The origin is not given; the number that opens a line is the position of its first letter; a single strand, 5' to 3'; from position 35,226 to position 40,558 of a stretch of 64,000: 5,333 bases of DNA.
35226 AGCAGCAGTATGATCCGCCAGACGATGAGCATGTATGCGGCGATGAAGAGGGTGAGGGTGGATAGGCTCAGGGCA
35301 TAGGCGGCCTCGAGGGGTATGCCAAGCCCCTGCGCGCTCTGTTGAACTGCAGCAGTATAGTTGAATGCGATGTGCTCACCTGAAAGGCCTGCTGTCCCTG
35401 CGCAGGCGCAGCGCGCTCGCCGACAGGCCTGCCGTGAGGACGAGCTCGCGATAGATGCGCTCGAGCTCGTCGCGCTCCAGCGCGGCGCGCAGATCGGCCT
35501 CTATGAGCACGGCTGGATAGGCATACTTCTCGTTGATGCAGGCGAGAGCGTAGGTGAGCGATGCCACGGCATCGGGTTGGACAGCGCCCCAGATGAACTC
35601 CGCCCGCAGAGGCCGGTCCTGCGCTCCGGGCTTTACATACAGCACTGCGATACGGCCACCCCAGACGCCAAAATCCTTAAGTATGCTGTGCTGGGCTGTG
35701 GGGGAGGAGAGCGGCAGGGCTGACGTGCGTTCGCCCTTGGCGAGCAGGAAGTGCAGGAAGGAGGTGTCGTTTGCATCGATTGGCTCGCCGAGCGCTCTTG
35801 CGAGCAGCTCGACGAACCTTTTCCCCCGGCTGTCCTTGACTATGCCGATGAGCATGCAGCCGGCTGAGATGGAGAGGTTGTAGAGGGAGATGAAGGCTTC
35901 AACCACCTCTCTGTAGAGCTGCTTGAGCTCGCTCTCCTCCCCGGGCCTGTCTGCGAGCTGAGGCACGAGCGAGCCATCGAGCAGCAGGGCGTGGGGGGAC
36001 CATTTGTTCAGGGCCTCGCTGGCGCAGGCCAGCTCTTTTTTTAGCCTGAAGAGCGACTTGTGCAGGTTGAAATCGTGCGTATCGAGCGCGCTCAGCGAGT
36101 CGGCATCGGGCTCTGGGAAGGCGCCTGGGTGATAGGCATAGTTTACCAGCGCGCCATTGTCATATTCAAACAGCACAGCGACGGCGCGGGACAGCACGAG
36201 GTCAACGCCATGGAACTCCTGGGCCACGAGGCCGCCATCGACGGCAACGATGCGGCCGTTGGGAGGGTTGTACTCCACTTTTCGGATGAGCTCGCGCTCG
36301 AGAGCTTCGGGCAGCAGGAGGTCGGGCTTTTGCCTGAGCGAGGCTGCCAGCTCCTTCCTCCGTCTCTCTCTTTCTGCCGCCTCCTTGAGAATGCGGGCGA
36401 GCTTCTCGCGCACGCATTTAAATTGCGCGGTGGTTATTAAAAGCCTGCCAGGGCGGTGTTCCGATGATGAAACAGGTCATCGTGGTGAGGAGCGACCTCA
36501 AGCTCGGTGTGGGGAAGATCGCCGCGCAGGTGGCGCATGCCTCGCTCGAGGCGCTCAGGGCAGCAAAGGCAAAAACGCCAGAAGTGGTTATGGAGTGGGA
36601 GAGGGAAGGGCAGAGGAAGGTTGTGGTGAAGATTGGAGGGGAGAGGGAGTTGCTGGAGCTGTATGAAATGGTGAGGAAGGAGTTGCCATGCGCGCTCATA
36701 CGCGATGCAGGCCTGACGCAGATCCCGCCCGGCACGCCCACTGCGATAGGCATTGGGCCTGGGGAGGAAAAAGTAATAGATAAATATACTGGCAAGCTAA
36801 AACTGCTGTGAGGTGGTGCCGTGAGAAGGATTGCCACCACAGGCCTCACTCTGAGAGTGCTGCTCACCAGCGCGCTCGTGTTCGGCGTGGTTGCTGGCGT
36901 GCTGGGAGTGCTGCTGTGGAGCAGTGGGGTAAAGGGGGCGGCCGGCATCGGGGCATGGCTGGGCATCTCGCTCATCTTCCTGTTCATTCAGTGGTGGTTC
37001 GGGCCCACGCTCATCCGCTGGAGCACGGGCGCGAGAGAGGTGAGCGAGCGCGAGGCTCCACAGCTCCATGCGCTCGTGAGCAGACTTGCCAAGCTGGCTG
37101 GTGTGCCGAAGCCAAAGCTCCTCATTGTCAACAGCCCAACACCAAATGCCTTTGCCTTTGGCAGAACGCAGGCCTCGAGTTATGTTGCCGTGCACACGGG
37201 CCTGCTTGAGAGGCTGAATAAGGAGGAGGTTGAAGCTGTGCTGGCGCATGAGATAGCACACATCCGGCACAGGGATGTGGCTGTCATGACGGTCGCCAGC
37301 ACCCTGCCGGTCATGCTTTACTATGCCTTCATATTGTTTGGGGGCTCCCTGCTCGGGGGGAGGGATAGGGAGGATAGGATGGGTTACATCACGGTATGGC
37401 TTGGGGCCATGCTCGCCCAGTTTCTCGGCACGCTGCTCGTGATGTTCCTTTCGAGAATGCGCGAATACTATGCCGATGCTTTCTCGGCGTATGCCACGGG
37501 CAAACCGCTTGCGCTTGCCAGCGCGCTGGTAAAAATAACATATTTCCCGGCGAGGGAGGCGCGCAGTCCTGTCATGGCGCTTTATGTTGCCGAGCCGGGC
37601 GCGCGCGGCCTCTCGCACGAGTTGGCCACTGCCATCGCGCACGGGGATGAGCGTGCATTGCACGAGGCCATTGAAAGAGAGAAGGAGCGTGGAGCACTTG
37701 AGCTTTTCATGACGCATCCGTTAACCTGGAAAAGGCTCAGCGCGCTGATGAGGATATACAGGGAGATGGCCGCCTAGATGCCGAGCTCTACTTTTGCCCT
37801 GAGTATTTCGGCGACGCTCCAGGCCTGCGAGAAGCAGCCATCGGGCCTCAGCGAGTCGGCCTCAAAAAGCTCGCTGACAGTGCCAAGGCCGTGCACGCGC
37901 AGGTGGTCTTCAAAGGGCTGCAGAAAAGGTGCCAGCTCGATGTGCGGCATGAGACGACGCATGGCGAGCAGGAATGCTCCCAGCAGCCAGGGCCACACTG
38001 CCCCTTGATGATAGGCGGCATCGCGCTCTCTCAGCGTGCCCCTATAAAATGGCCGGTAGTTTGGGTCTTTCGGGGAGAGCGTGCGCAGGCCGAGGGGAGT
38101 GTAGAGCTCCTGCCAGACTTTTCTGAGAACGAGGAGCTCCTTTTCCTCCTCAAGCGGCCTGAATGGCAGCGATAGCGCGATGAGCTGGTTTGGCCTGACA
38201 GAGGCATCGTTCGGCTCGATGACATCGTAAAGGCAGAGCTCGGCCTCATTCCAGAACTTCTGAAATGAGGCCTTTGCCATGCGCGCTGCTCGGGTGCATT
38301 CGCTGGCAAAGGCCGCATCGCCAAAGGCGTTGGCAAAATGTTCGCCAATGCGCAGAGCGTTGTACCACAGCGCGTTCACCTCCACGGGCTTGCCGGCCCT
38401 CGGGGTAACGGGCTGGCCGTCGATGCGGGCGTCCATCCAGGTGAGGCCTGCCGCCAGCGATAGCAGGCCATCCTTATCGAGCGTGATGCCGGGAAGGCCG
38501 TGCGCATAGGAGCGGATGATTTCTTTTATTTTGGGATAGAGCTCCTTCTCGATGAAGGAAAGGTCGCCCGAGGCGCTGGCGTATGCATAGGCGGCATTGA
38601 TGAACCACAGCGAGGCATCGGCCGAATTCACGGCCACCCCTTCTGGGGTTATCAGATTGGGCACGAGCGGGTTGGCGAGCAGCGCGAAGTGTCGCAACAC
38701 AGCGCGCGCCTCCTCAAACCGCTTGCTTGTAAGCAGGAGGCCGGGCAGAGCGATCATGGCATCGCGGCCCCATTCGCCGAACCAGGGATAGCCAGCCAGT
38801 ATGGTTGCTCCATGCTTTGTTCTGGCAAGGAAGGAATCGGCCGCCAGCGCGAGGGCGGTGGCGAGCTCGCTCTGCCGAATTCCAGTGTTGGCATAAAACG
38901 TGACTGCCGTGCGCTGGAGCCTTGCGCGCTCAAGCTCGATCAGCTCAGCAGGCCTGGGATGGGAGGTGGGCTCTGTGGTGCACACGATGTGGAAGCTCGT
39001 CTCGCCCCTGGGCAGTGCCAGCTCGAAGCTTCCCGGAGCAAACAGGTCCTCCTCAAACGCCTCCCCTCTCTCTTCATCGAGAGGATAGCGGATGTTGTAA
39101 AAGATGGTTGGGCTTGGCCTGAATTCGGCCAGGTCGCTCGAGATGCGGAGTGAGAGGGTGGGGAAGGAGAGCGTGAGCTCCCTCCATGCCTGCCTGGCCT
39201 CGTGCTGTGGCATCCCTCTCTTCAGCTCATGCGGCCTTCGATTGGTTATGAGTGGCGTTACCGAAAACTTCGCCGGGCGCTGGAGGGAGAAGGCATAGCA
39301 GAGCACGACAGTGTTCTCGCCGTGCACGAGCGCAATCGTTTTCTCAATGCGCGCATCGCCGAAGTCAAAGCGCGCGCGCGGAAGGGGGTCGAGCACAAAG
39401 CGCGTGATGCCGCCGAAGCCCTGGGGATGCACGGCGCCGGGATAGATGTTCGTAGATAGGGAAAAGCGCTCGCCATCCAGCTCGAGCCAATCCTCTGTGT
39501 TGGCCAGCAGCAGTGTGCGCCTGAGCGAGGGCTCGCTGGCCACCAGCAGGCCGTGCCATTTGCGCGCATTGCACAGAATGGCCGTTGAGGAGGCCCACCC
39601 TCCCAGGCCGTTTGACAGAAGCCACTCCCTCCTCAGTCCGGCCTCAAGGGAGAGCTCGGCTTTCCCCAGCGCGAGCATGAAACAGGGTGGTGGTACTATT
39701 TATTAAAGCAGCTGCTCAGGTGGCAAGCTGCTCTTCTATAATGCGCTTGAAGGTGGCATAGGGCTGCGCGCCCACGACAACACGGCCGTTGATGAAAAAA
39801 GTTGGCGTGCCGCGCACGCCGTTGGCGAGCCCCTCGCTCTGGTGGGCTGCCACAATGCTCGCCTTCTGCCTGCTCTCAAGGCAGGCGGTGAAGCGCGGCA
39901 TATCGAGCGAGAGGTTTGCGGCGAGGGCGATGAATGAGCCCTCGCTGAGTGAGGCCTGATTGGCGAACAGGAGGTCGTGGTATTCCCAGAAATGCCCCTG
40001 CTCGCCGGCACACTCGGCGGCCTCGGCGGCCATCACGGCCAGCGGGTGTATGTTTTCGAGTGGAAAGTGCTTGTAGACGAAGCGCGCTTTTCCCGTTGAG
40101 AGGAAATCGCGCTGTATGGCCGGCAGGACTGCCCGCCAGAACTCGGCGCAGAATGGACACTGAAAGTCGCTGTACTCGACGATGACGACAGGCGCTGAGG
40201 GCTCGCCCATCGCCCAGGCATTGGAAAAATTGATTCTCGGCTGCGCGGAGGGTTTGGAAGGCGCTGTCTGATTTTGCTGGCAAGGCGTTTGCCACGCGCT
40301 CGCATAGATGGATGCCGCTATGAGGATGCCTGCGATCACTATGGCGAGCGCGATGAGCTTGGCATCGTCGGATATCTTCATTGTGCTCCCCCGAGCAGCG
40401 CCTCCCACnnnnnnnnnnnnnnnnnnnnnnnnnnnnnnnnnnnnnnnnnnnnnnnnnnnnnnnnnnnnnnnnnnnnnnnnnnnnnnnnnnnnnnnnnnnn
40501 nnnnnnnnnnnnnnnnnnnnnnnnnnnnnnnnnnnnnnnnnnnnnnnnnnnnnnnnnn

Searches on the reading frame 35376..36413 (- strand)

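Call 43: search_protein_families(library=pfam, proteins=[window:35376-36413:-], max_evalue=0.001)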
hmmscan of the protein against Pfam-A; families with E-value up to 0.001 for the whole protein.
window:35376-36413:- (345 aa): 1 family
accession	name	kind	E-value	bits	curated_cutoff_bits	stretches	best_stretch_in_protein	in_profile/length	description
PF09376.16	NurA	-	2.1e-12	47.5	21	1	54-307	2-249/254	NurA domain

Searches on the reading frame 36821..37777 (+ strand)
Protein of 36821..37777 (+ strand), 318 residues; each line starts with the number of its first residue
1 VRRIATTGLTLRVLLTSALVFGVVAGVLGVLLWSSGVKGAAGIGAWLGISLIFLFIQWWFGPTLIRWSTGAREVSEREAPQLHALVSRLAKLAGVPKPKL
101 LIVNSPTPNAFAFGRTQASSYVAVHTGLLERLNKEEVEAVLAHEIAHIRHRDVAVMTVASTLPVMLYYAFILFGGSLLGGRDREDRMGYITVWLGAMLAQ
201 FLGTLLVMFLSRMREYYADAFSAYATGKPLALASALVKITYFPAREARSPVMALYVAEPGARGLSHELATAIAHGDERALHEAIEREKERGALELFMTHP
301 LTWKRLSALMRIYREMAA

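Call 43: search_protein_families(library=pfam, proteins=[window:36821-37777:+], max_evalue=0.001)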
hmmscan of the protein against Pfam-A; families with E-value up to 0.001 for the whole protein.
window:36821-37777:+ (318 aa): 3 families
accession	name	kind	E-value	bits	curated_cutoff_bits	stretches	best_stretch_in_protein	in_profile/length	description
PF01435.24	Peptidase_M48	-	5.1e-39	134.5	20.3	1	77-310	2-183/186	Peptidase family M48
PF05569.17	Peptidase_M56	-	2e-05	24.3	31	1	98-168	156-224/296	BlaR1 peptidase M56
PF07704.17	PSK_trans_fac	-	0.00092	20.5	28.3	0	252-315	1-61/82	Rv0623-like transcription factor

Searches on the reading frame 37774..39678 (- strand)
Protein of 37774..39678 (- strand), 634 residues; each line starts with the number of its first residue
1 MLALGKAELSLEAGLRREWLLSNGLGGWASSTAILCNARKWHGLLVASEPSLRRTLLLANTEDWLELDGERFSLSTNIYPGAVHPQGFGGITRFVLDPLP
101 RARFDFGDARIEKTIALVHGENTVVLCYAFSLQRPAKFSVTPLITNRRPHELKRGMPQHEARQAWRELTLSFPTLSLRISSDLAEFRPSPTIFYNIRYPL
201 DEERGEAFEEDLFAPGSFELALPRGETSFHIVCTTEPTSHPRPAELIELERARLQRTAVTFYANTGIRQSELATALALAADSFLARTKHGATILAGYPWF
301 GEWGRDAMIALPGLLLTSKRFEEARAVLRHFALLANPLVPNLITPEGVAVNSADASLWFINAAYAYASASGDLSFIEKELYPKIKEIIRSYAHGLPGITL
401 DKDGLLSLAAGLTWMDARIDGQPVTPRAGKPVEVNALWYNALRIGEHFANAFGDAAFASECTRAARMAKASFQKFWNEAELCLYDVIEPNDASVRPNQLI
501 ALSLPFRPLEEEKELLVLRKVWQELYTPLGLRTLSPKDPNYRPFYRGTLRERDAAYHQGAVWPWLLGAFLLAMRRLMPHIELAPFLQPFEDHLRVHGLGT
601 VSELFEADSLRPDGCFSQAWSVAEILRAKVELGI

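Call 10: search_protein_families(library=ncbifam, proteins=[window:37774-39678:-])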
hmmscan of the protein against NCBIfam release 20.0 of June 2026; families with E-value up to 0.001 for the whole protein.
window:37774-39678:- (634 aa): 2 families
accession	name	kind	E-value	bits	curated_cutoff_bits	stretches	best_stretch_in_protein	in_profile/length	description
TIGR01561.1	gde_arch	hypoth_equivalog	1.5e-126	423.5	364.15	1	18-570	1-565/569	putative glycogen debranching enzyme, archaeal type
TIGR01531.1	glyc_debranch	equivalog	1.8e-22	78.5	1399.55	2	421-632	1195-1443/1443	glycogen debranching enzyme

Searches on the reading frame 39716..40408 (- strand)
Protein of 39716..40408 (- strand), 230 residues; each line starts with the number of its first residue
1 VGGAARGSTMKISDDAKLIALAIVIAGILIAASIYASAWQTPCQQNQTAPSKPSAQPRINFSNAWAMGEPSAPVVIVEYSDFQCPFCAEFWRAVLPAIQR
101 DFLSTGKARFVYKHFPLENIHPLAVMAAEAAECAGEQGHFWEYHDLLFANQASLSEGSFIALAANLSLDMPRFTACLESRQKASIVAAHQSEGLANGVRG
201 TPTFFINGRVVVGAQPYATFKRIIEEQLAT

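Call 44: search_protein_families(library=pfam, proteins=[window:39716-40408:-], max_evalue=0.001)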
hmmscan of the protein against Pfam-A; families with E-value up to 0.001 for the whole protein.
window:39716-40408:- (230 aa): 3 families
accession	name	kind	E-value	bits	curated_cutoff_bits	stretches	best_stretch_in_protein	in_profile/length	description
PF13462.12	Thioredoxin_4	-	3.4e-35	122.1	23.2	1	66-226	7-165/165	Thioredoxin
PF01323.26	DSBA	-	2.2e-21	77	25.6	2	126-224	93-190/191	DSBA-like thioredoxin domain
PF13098.12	Thioredoxin_2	-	0.00062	20.5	27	0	75-223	8-103/104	Thioredoxin-like domain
